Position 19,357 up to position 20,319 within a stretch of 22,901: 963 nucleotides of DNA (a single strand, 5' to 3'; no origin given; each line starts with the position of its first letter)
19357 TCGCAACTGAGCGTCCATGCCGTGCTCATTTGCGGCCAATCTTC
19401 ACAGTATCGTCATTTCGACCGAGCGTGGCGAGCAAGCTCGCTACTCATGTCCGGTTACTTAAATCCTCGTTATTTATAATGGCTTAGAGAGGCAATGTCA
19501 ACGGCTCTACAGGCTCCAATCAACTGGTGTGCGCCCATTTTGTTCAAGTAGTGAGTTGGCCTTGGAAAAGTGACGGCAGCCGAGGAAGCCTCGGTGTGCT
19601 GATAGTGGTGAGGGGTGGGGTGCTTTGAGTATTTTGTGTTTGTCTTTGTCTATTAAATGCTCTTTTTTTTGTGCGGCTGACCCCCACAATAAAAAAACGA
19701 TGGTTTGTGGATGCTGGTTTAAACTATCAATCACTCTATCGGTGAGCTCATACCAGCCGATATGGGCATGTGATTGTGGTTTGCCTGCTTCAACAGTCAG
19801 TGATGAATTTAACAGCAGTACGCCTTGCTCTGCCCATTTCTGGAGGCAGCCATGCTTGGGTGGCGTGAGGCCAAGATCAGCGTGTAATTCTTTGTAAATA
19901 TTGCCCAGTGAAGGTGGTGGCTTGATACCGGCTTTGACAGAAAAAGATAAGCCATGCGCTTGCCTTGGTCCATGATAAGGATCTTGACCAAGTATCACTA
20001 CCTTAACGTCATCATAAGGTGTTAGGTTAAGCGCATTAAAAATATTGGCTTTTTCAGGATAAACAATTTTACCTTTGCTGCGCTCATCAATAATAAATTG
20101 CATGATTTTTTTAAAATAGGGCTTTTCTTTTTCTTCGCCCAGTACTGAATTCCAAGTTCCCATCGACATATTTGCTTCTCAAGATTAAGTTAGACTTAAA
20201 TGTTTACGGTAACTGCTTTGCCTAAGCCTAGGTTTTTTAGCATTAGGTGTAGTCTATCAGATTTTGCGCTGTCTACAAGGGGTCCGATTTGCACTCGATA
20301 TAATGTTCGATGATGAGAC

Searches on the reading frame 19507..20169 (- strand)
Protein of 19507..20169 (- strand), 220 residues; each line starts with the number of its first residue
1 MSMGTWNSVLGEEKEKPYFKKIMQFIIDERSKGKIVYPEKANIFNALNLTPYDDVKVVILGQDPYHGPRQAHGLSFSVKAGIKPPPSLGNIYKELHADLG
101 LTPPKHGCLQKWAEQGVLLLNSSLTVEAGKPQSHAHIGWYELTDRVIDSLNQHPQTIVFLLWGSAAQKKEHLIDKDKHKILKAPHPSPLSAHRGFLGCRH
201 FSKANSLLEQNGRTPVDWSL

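Call 10: find_encoding_contigs(protein=window:19507-20169:-, flank=6000, max_places=10)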
Protein window:19507-20169:- (220 aa): 6 contigs read that carry it; 6 places shown.
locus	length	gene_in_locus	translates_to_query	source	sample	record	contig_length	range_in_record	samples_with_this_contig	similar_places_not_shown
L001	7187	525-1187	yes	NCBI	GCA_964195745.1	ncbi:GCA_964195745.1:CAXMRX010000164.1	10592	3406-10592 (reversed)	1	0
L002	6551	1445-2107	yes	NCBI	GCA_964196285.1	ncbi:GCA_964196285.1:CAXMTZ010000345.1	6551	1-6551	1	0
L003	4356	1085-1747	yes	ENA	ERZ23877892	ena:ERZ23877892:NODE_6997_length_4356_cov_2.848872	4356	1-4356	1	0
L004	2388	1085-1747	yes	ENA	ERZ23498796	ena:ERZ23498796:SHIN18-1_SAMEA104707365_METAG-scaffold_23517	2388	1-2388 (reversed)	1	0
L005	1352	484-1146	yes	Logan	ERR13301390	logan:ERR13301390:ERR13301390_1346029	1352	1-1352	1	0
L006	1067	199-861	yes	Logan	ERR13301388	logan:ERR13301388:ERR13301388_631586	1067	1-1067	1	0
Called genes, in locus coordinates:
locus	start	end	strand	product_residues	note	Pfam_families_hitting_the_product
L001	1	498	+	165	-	?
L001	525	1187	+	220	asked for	PF03167:UDG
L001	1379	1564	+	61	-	-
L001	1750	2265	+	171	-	PF01327:Pep_deformylase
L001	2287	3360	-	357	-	PF01575:MaoC_dehydratas (faint), PF13452:FAS1_DH_region (faint), PF19315:MC_hydratase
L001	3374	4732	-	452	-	PF02550:AcetylCoA_hydro, PF13336:AcetylCoA_hyd_C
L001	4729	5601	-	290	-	PF03328:HpcH_HpaI, PF15617:C-C_Bond_Lyase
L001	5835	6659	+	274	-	PF00126:HTH_1, PF03466:LysR_substrate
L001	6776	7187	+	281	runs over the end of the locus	PF01430:HSP33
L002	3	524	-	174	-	?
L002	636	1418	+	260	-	PF03330:DPBB_1, PF05036:SPOR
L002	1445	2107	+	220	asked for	PF03167:UDG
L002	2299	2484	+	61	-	-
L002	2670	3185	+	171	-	PF01327:Pep_deformylase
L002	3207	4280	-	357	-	PF01575:MaoC_dehydratas (faint), PF13452:FAS1_DH_region (faint), PF19315:MC_hydratase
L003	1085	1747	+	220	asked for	PF03167:UDG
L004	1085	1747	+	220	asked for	PF03167:UDG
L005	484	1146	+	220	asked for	PF03167:UDG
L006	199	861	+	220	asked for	PF03167:UDG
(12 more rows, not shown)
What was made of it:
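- The ORF is called in four assemblies (call 10).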

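Call 28: find_homologous_proteins(query=window:19507-20169:-, max_evalue=1e-40)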
Query window:19507-20169:- (220 aa): 7999 proteins with E <= 1e-40 among 8000 candidates; the best 120 are listed.
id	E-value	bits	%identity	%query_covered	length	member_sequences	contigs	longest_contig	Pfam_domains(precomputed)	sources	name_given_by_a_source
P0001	2.0e-148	510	100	100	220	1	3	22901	PF03167.26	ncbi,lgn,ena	-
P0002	1.9e-118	412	79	100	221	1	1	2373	PF03167.26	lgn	-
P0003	8.7e-108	377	72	99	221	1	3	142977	PF03167.26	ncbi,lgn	-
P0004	5.7e-105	368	72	100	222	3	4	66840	PF03167.26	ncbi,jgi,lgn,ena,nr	ncbi:MAG TPA: uracil-DNA glycosylase [Coxiellaceae bacterium]|nr:uracil-DNA glycosylase [Coxiellacea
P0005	8.9e-104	364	75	96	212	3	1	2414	PF03167.26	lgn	-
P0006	3.8e-103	362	72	100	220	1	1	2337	PF03167.26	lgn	-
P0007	2.4e-102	360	71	98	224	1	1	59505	PF03167.26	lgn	-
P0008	1.1e-101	358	69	98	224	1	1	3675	PF03167.26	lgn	-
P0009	1.4e-101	357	71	98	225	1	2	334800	PF03167.26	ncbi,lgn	-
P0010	1.9e-101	357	70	100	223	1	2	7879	PF03167.26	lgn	-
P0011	2.3e-101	356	70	98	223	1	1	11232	PF03167.26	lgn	-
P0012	3.1e-101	356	70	98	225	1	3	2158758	PF03167.26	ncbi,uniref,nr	ncbi:uracil-DNA glycosylase [Coxiella burnetii]|uniref:Uracil-DNA glycosylase n=1 Tax=Coxiella burne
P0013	3.8e-101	356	69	98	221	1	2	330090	PF03167.26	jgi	jgi:uracil-DNA glycosylase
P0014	3.9e-101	356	69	98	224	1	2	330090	PF03167.26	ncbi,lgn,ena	-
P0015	4.2e-101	356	69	100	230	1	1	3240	PF03167.26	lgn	-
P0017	9.2e-101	354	69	98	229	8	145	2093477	PF03167.26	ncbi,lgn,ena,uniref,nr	ncbi:uracil-DNA glycosylase [Coxiella burnetii]|uniref:Uracil-DNA glycosylase n=2 Tax=Coxiella burne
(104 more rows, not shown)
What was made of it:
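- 19507..20169 (-): ung (uracil-DNA glycosylase), the upstream neighbour. Pfam UDG (call 10); 69-79% identical to Ung proteins of Coxiellaceae (call 28).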

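Call 29: find_encoding_contigs(protein=P0002, flank=3000, max_places=2)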
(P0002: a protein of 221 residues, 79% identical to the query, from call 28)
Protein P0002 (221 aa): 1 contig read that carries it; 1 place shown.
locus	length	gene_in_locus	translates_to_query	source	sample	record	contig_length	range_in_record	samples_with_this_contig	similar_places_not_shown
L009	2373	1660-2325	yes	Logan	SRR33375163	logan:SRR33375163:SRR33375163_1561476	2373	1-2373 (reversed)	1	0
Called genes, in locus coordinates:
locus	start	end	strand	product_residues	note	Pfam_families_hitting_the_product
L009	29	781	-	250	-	PF08032:SpoU_sub_bind, PF00588:SpoU_methylase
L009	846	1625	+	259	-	PF03330:DPBB_1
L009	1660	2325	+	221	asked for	PF03167:UDG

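Call 30: find_encoding_contigs(protein=P0003, flank=10000, max_places=2)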
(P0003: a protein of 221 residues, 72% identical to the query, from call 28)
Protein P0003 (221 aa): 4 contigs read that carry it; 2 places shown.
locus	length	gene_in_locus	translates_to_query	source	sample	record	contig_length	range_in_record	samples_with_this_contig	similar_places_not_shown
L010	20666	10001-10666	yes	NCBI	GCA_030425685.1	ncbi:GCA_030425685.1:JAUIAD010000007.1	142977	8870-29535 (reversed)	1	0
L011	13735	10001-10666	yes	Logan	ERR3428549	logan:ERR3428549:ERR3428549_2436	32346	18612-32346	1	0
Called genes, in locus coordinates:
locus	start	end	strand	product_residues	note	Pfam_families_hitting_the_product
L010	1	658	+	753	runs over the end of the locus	-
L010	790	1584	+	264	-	-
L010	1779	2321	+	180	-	-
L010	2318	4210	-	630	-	PF13522:GATase_6, PF12481:DUF3700 (weak), PF13537:GATase_7, PF00733:Asn_synthase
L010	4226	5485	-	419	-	PF03447:NAD_binding_3 (weak), PF21135:DRL_cat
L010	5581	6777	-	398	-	-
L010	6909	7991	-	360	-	PF00134:Cyclin_N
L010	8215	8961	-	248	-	PF08032:SpoU_sub_bind, PF00588:SpoU_methylase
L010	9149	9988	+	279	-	PF03330:DPBB_1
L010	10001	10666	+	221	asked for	PF03167:UDG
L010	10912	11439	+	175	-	PF01327:Pep_deformylase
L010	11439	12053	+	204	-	PF01810:LysE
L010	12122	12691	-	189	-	PF01292:Ni_hydr_CYTB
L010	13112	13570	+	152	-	-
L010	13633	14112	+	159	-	-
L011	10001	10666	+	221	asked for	PF03167:UDG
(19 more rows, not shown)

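Call 31: find_encoding_contigs(protein=P0004, flank=10000, max_places=2)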
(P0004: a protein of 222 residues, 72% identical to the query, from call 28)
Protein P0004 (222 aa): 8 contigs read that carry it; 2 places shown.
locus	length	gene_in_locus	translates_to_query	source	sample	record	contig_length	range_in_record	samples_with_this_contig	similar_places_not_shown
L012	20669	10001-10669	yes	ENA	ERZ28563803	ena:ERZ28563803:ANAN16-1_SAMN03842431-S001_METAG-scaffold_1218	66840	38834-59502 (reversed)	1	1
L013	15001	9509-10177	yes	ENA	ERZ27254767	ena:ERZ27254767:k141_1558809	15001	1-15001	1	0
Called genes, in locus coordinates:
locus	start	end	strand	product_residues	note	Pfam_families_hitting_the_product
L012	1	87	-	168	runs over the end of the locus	PF02464:CinA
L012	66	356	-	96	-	-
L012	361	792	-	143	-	PF22636:FlK (weak), PF03061:4HBT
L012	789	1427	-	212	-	PF00072:Response_reg, PF00196:GerE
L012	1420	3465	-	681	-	PF00989:PAS, PF00989:PAS, PF08448:PAS_4, PF13426:PAS_9, PF08447:PAS_3, PF00989:PAS, PF08447:PAS_3, PF08448:PAS_4, +6 more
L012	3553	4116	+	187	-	PF00929:RNase_T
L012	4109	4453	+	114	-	-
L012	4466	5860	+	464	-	PF00206:Lyase_1, PF10415:FumaraseC_C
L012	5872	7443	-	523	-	PF00515:TPR_1 (faint), PF07719:TPR_2 (faint), PF13181:TPR_8 (faint), PF13424:TPR_12 (weak)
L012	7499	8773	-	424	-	PF01464:SLT, PF01476:LysM (faint)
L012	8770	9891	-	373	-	PF05222:AlaDh_PNT_N, PF01262:AlaDh_PNT_C, PF01488:Shikimate_DH, PF00070:Pyr_redox (weak), PF03446:NAD_binding_2 (weak), PF03807:F420_oxidored (weak), PF13241:NAD_binding_7 (weak)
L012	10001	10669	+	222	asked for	PF03167:UDG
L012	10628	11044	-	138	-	PF03918:CcmH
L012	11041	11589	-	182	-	PF00578:AhpC-TSA, PF08534:Redoxin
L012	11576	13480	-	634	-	PF01578:Cytochrom_C_asm, PF16327:CcmF_C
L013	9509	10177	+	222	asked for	PF03167:UDG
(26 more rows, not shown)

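Call 50: find_encoding_contigs(protein=P0017, flank=10000, max_places=1)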
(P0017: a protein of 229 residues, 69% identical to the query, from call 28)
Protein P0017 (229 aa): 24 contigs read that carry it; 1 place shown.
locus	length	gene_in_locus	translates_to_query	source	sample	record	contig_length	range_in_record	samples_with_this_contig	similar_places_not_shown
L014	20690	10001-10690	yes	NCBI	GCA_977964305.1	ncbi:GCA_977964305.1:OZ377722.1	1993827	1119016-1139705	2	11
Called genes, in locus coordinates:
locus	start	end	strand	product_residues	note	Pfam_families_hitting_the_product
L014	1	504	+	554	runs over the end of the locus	PF03255:ACCA, PF06833:MdcE (faint), PF01039:Carboxyl_trans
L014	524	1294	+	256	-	PF00378:ECH_1, PF16113:ECH_2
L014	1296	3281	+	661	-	PF00289:Biotin_carb_N, PF02222:ATP-grasp, PF02786:CPSase_L_D2, PF07478:Dala_Dala_lig_C, PF02785:Biotin_carb_C, PF21139:BT_MCC_alpha, PF00364:Biotin_lipoyl, PF25984:BSH_YknX (faint)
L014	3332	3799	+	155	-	-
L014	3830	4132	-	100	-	-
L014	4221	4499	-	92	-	-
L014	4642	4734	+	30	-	-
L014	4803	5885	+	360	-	PF00793:DAHP_synth_1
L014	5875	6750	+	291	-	PF01817:CM_2, PF00800:PDT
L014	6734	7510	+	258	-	PF02153:PDH_N, PF26213:TYRAAT1_C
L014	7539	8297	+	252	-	-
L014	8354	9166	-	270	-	PF08032:SpoU_sub_bind, PF00588:SpoU_methylase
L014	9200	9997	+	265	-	PF03330:DPBB_1, PF05036:SPOR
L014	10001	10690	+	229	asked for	PF03167:UDG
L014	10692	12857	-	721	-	-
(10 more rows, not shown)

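Call 51: find_encoding_contigs(protein=P0009, flank=10000, max_places=1)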
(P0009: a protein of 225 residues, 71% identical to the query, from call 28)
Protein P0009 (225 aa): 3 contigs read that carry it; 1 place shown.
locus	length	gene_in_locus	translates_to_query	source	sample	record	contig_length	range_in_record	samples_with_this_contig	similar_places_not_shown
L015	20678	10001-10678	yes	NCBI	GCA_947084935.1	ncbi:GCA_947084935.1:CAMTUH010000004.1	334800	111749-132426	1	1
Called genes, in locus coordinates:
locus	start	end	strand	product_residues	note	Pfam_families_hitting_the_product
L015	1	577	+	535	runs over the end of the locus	PF03255:ACCA, PF01039:Carboxyl_trans, PF06833:MdcE (faint)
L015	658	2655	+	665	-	PF00289:Biotin_carb_N, PF02222:ATP-grasp, PF02786:CPSase_L_D2, PF07478:Dala_Dala_lig_C, PF02785:Biotin_carb_C, PF00364:Biotin_lipoyl, PF25973:BSH_CzcB (faint), PF25984:BSH_YknX (weak)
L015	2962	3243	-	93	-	-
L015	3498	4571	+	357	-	PF00793:DAHP_synth_1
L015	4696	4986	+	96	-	PF01817:CM_2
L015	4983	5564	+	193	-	PF00800:PDT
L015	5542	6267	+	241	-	PF02153:PDH_N, PF26213:TYRAAT1_C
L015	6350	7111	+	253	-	-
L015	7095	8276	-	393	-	PF00083:Sugar_tr (weak), PF06609:TRI12, PF07690:MFS_1, PF13347:MFS_2 (faint)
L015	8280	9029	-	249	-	PF08032:SpoU_sub_bind, PF00588:SpoU_methylase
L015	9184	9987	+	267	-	PF03330:DPBB_1, PF05036:SPOR (weak)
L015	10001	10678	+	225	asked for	PF03167:UDG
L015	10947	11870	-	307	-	PF00126:HTH_1, PF03466:LysR_substrate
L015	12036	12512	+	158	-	-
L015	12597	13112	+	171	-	PF01327:Pep_deformylase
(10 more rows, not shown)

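Call 52: find_encoding_contigs(protein=P0007, flank=10000, max_places=1)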
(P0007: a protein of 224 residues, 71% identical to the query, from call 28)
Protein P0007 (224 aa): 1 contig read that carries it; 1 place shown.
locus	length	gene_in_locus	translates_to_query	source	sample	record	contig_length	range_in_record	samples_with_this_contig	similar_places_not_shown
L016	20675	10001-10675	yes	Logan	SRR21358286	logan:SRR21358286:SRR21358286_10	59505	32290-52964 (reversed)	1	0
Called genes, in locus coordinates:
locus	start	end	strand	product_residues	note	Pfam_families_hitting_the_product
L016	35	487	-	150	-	PF01281:Ribosomal_L9_N, PF03948:Ribosomal_L9_C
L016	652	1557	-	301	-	-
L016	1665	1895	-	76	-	PF01084:Ribosomal_S18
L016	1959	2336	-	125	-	PF01250:Ribosomal_S6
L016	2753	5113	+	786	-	-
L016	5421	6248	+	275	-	-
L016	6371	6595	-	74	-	-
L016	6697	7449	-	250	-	PF08032:SpoU_sub_bind, PF00588:SpoU_methylase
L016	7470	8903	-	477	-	PF00875:DNA_photolyase, PF03441:FAD_binding_7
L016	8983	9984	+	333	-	PF03330:DPBB_1, PF05036:SPOR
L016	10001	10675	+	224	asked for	PF03167:UDG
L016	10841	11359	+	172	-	PF01327:Pep_deformylase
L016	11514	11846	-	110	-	-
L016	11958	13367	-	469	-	PF12796:Ank_2 (faint)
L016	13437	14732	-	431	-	PF00709:Adenylsucc_synt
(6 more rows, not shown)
